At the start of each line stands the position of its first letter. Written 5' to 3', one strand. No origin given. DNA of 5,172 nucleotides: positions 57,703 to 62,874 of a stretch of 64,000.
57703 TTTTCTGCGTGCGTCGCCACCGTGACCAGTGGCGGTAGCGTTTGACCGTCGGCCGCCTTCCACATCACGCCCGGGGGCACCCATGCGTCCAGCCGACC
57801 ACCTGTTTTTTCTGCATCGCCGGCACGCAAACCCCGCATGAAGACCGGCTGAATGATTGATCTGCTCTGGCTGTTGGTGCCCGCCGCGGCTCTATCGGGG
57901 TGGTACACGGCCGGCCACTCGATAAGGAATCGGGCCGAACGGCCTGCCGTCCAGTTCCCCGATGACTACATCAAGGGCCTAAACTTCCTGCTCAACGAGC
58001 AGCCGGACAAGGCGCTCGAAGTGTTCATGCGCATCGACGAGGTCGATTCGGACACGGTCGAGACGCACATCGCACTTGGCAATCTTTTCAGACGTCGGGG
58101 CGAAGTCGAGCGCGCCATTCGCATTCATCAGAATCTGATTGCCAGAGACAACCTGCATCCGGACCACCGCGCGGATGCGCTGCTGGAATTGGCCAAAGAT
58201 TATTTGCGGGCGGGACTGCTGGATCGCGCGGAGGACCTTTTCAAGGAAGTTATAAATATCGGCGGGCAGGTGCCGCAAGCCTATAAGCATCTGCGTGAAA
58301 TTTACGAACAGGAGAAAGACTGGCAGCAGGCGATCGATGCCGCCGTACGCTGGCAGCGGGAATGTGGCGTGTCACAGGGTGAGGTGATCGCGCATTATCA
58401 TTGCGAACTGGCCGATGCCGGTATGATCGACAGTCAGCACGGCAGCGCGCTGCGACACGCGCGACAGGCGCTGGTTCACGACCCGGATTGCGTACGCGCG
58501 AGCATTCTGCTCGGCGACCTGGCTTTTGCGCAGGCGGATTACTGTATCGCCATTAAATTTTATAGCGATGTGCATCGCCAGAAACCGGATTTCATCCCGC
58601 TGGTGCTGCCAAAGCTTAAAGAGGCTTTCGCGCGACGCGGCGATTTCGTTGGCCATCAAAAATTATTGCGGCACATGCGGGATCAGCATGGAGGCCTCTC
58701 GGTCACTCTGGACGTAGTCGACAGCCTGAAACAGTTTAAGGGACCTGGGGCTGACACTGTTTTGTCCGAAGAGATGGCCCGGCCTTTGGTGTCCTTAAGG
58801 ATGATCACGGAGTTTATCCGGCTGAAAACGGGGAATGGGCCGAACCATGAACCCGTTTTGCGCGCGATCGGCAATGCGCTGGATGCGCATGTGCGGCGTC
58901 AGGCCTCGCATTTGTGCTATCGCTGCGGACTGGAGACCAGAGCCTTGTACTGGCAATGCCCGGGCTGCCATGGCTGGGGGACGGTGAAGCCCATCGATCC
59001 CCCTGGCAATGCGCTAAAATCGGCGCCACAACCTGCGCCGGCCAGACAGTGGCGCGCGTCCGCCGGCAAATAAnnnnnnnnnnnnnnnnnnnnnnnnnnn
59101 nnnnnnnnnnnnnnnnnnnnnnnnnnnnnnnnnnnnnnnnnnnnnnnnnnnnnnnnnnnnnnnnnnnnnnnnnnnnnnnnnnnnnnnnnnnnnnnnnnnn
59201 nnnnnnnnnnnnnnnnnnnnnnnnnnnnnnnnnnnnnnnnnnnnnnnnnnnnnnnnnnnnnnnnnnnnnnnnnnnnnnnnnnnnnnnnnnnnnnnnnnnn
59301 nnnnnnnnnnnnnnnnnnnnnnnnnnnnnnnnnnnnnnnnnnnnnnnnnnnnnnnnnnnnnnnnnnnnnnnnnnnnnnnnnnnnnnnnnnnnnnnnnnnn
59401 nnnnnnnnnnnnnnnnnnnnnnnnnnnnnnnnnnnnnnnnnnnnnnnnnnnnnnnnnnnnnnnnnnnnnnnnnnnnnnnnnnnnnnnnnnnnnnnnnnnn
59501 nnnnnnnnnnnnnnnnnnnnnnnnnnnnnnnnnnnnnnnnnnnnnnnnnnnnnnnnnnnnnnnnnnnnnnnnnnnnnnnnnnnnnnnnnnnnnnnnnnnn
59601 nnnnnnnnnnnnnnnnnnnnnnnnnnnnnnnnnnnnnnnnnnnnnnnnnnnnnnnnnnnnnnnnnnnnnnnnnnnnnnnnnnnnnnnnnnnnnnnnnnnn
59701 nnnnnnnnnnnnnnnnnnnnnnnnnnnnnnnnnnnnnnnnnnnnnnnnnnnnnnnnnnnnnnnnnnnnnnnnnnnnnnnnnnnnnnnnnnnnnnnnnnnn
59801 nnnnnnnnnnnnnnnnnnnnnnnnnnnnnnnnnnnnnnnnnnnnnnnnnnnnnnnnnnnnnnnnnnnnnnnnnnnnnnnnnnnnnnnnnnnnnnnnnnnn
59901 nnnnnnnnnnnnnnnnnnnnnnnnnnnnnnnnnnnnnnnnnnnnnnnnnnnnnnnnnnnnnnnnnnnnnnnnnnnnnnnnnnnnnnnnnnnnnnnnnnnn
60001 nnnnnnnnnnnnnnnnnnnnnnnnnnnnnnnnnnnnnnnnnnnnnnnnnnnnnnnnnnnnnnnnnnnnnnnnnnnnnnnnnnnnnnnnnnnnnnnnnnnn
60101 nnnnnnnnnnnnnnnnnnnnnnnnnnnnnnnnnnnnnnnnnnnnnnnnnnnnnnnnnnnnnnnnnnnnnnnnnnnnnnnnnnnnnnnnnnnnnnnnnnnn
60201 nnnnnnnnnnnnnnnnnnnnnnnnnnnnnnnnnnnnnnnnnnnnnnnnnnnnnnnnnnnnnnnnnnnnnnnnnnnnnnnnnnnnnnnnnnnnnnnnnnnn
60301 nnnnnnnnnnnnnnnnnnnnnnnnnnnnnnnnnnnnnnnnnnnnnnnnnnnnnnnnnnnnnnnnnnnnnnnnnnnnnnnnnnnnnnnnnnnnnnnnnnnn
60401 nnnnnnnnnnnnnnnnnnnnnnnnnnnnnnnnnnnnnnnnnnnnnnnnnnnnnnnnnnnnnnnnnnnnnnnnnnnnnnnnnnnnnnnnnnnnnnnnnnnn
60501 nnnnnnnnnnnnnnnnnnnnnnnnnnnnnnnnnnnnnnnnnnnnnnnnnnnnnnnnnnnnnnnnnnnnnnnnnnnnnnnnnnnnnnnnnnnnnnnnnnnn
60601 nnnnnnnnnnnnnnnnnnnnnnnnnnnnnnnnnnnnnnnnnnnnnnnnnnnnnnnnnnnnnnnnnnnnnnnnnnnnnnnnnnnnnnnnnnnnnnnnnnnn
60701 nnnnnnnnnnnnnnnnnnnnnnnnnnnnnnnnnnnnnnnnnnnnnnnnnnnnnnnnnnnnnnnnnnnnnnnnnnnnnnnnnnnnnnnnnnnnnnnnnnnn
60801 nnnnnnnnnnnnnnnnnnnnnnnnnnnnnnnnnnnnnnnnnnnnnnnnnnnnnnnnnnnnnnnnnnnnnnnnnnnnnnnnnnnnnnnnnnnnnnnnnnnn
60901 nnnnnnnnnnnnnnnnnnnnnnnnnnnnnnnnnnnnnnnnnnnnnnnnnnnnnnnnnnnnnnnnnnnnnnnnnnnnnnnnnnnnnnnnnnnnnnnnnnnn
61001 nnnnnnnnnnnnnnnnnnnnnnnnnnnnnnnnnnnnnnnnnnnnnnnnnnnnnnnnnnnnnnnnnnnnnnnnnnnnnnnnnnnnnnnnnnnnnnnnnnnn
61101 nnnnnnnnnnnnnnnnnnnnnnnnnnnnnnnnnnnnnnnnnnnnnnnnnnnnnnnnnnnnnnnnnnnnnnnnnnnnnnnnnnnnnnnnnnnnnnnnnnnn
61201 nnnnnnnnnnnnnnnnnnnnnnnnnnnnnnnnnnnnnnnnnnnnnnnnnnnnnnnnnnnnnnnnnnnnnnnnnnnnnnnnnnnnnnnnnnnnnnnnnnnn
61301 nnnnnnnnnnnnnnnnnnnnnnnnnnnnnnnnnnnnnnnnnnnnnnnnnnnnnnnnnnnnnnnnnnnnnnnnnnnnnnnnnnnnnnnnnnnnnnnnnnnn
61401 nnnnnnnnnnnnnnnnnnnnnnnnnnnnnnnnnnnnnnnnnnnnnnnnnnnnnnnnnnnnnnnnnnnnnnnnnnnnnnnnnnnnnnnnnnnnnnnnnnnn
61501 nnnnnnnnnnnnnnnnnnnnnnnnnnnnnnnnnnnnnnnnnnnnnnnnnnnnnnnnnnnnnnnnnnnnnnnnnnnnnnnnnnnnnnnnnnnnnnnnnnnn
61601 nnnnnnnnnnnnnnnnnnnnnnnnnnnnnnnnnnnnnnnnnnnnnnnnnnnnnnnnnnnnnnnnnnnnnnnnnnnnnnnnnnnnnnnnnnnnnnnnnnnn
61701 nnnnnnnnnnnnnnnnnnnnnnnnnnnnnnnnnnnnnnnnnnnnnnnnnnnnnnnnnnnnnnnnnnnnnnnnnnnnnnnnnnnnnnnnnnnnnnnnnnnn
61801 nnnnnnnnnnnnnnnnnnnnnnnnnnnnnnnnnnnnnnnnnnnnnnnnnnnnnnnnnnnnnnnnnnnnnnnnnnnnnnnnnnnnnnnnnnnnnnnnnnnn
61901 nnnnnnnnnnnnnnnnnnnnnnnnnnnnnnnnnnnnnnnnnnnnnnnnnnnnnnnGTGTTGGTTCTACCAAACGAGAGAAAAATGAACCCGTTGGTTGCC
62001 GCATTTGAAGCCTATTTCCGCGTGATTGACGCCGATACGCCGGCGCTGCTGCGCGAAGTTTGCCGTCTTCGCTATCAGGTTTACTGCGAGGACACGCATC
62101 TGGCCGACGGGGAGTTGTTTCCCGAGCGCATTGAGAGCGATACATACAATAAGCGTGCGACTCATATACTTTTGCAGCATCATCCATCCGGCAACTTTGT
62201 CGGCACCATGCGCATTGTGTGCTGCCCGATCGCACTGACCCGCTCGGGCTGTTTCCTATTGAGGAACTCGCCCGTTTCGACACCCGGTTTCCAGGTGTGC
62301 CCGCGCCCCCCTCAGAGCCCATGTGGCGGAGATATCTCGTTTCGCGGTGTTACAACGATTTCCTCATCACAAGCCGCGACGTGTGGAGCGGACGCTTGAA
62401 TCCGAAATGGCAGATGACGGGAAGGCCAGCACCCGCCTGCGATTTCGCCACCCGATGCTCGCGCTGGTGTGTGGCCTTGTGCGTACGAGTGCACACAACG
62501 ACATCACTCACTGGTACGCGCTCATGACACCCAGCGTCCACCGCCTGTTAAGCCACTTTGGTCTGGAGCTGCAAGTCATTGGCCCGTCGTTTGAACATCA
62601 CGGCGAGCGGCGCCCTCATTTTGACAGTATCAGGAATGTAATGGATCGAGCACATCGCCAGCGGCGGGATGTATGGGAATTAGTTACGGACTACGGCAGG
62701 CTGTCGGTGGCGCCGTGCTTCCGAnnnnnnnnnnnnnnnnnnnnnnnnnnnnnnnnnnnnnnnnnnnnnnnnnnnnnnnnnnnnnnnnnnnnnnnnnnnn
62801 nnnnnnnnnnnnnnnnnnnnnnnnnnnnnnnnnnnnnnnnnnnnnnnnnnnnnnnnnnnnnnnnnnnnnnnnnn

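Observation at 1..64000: Frameshifts hit only small or accessory genes and mostly sit at homopolymer runs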

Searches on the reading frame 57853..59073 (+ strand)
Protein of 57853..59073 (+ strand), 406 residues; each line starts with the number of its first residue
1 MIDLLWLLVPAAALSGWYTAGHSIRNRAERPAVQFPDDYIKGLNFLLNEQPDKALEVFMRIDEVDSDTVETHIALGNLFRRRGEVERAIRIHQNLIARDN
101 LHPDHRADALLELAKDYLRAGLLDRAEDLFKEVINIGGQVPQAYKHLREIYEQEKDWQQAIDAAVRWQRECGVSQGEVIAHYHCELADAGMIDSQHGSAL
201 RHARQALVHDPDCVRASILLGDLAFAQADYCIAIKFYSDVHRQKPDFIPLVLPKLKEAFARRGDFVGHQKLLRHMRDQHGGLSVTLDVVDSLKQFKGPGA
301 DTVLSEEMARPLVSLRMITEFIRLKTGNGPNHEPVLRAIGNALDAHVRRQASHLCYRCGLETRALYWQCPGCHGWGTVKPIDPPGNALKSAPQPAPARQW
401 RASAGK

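Call 9: find_encoding_contigs(protein=window:57853-59073:+, flank=10000, max_places=10)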
Protein window:57853-59073:+ (406 aa): 9 contigs read that carry it; 9 places shown.
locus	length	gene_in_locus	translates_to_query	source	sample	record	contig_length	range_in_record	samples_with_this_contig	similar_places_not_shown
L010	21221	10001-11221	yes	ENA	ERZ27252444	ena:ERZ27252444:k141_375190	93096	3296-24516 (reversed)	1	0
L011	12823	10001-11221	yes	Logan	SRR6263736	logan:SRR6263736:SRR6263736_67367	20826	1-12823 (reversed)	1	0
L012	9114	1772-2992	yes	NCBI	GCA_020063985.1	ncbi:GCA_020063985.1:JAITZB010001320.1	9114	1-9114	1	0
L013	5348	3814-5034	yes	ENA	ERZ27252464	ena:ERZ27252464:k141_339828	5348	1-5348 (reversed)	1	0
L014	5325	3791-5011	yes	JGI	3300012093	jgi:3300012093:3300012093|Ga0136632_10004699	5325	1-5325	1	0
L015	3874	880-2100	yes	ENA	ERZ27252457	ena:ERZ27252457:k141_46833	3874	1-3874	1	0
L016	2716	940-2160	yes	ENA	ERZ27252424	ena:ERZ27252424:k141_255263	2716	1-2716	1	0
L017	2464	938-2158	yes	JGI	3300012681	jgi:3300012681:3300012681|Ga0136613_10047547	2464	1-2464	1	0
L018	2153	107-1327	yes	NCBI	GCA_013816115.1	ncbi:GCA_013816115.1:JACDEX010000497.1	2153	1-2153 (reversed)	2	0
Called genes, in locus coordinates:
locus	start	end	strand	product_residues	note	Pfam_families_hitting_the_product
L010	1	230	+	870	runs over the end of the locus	PF00521:DNA_topoisoIV, PF03989:DNA_gyraseA_C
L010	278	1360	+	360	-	PF00266:Aminotran_5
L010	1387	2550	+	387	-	PF00389:2-Hacid_dh, PF02826:2-Hacid_dh_C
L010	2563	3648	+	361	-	PF01817:CM_2, PF00800:PDT, PF01842:ACT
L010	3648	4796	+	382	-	PF00155:Aminotran_1_2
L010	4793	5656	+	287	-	PF03807:F420_oxidored, PF02153:PDH_N, PF20463:PDH_C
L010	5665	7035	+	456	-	PF00275:EPSP_synthase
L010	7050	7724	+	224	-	PF02224:Cytidylate_kin, PF13189:Cytidylate_kin2 (faint)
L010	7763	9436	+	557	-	PF17092:PCB_OB (faint), PF21710:Spt6_S1 (faint), PF23459:S1_RRP5 (faint), PF00575:S1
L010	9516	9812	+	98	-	PF00216:Bac_DNA_binding, PF18291:HU-HIG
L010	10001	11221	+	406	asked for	PF25064:ARM_TT21_5th (faint), PF00515:TPR_1 (faint), PF07719:TPR_2 (faint), PF13432:TPR_16 (faint), PF13428:TPR_14 (faint), PF14559:TPR_19 (faint), PF13424:TPR_12 (weak), PF18073:Zn_ribbon_LapB, +2 more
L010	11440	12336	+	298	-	PF00483:NTP_transferase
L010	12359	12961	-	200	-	-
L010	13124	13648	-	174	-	PF04519:Bactofilin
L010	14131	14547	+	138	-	PF13444:Acetyltransf_5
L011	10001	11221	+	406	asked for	PF25064:ARM_TT21_5th (faint), PF00515:TPR_1 (faint), PF07719:TPR_2 (faint), PF13432:TPR_16 (faint), PF13428:TPR_14 (faint), PF14559:TPR_19 (faint), PF13424:TPR_12 (weak), PF18073:Zn_ribbon_LapB, +2 more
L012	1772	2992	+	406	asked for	PF25064:ARM_TT21_5th (faint), PF00515:TPR_1 (faint), PF07719:TPR_2 (faint), PF13432:TPR_16 (faint), PF13428:TPR_14 (faint), PF14559:TPR_19 (faint), PF13424:TPR_12 (weak), PF18073:Zn_ribbon_LapB, +2 more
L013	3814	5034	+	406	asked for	PF25064:ARM_TT21_5th (faint), PF00515:TPR_1 (faint), PF07719:TPR_2 (faint), PF13432:TPR_16 (faint), PF13428:TPR_14 (faint), PF14559:TPR_19 (faint), PF13424:TPR_12 (weak), PF18073:Zn_ribbon_LapB, +2 more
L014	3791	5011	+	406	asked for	PF25064:ARM_TT21_5th (faint), PF00515:TPR_1 (faint), PF07719:TPR_2 (faint), PF13432:TPR_16 (faint), PF13428:TPR_14 (faint), PF14559:TPR_19 (faint), PF13424:TPR_12 (weak), PF18073:Zn_ribbon_LapB, +2 more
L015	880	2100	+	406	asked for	PF25064:ARM_TT21_5th (faint), PF00515:TPR_1 (faint), PF07719:TPR_2 (faint), PF13432:TPR_16 (faint), PF13428:TPR_14 (faint), PF14559:TPR_19 (faint), PF13424:TPR_12 (weak), PF18073:Zn_ribbon_LapB, +2 more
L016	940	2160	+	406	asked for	PF25064:ARM_TT21_5th (faint), PF00515:TPR_1 (faint), PF07719:TPR_2 (faint), PF13432:TPR_16 (faint), PF13428:TPR_14 (faint), PF14559:TPR_19 (faint), PF13424:TPR_12 (weak), PF18073:Zn_ribbon_LapB, +2 more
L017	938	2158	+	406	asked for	PF25064:ARM_TT21_5th (faint), PF00515:TPR_1 (faint), PF07719:TPR_2 (faint), PF13432:TPR_16 (faint), PF13428:TPR_14 (faint), PF14559:TPR_19 (faint), PF13424:TPR_12 (weak), PF18073:Zn_ribbon_LapB, +2 more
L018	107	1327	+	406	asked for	PF25064:ARM_TT21_5th (faint), PF00515:TPR_1 (faint), PF07719:TPR_2 (faint), PF13432:TPR_16 (faint), PF13428:TPR_14 (faint), PF14559:TPR_19 (faint), PF13424:TPR_12 (weak), PF18073:Zn_ribbon_LapB, +2 more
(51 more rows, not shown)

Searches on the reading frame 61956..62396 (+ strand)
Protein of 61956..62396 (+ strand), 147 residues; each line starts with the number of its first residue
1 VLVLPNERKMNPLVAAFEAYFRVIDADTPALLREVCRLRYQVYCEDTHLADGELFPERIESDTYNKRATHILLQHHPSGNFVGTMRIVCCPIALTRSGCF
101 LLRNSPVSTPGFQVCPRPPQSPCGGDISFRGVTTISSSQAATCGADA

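Call 23: search_protein_families(library=pfam, proteins=[window:61956-62396:+], max_evalue=1)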
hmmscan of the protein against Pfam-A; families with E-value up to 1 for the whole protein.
window:61956-62396:+ (147 aa): 2 families
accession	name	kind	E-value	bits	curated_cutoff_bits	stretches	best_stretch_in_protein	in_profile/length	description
PF13444.12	Acetyltransf_5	-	2e-07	32.1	22.4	1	38-90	1-52/102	Acetyltransferase (GNAT) domain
PF21926.2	FeeM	-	0.0057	16.9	27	1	35-89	2-53/158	N-acyl amino acid synthase FeeM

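Call 25: search_protein_families(library=ncbifam, proteins=[window:61956-62396:+], max_evalue=1)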
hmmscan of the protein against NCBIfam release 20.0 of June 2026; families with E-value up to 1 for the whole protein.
window:61956-62396:+ (147 aa): 4 families
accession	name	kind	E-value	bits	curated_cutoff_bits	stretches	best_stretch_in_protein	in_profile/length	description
TIGR03694.1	exosort_acyl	subfamily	2.5e-22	79.5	111.95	1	15-90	2-77/241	PEP-CTERM/exosortase system-associated acyltransferase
NF052554.1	OrAlActfOlsBRHOCB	equivalog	0.0048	16.7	350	1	19-76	6-64/256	L-ornithine N(alpha)-acyltransferase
NF052615.1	orn_lipid_OlsF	equivalog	0.027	13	620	1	25-96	314-380/570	bifunctional ornithine lipid synthase OlsF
NF000848.1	PRK00074.1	equivalog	0.24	9.9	400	1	47-87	317-357/512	glutamine-hydrolyzing GMP synthase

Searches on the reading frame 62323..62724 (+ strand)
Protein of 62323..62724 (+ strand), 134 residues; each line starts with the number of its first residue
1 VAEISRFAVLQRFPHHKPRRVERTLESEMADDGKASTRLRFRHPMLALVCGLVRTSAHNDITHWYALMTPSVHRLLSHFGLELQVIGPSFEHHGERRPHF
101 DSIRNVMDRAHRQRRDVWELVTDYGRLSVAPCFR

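Call 23: search_protein_families(library=pfam, proteins=[window:62323-62724:+], max_evalue=1)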
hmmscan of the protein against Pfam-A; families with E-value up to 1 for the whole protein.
window:62323-62724:+ (134 aa): 0 families

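Call 25: search_protein_families(library=ncbifam, proteins=[window:62323-62724:+], max_evalue=1)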
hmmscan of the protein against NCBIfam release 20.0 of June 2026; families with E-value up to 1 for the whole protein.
window:62323-62724:+ (134 aa): 2 families
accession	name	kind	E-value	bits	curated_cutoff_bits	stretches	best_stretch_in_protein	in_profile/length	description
TIGR03694.1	exosort_acyl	subfamily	8.6e-32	110.5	111.95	1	1-127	111-239/241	PEP-CTERM/exosortase system-associated acyltransferase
TIGR00172.1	maf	subfamily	0.27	10.7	117.15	1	70-124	12-64/185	Maf family nucleotide pyrophosphatase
